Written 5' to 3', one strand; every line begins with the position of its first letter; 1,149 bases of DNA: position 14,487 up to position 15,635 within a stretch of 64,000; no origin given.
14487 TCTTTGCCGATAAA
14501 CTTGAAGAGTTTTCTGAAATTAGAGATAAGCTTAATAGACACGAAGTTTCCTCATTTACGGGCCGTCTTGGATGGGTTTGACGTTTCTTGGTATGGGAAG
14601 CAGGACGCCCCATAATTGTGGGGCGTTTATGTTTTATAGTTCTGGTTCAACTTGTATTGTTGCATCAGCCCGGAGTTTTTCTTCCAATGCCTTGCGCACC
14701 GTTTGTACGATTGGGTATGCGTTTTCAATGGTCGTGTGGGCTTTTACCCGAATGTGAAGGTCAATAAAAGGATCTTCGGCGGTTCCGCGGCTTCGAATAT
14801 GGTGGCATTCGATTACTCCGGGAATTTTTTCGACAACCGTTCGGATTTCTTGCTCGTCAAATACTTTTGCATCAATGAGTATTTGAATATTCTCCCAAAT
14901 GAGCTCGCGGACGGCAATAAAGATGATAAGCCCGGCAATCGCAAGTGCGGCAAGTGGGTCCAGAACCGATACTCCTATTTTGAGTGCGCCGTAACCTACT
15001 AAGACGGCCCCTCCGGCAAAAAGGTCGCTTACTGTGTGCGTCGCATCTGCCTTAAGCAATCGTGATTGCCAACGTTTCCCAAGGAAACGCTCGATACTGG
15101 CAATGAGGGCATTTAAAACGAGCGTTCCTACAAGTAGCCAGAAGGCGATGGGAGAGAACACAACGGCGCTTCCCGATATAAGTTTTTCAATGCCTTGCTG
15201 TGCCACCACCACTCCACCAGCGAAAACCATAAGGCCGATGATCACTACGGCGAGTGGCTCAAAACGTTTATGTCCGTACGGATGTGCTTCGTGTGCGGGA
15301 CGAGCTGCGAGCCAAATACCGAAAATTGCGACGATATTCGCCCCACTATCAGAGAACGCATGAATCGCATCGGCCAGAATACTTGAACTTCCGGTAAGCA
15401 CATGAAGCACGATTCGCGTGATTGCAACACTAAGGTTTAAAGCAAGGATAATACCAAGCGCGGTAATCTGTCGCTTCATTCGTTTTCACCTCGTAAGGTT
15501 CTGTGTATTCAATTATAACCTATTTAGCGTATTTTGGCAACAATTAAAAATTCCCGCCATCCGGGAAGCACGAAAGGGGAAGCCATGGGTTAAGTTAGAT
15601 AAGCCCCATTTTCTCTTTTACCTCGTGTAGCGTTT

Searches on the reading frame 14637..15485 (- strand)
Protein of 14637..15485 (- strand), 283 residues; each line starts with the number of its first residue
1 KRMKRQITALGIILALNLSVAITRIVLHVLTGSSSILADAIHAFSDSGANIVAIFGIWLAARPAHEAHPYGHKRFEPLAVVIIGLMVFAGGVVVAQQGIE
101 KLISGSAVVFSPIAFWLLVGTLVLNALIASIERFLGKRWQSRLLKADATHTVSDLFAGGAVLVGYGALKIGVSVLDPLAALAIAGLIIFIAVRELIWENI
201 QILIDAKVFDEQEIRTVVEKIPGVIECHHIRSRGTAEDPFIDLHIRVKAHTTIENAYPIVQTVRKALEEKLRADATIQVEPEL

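Call 52: search_protein_families(library=pfam, proteins=[window:14637-15485:-], max_evalue=0.001)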
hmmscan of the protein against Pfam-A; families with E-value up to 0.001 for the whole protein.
window:14637-15485:- (283 aa): 2 families
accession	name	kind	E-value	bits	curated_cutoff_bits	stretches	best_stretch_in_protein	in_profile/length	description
PF01545.26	Cation_efflux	-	6.7e-40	137.4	26.6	1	12-204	3-198/198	Cation efflux family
PF16916.11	ZT_dimer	-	7.4e-17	61.6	26.7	1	210-282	5-78/78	Dimerisation domain of Zinc Transporter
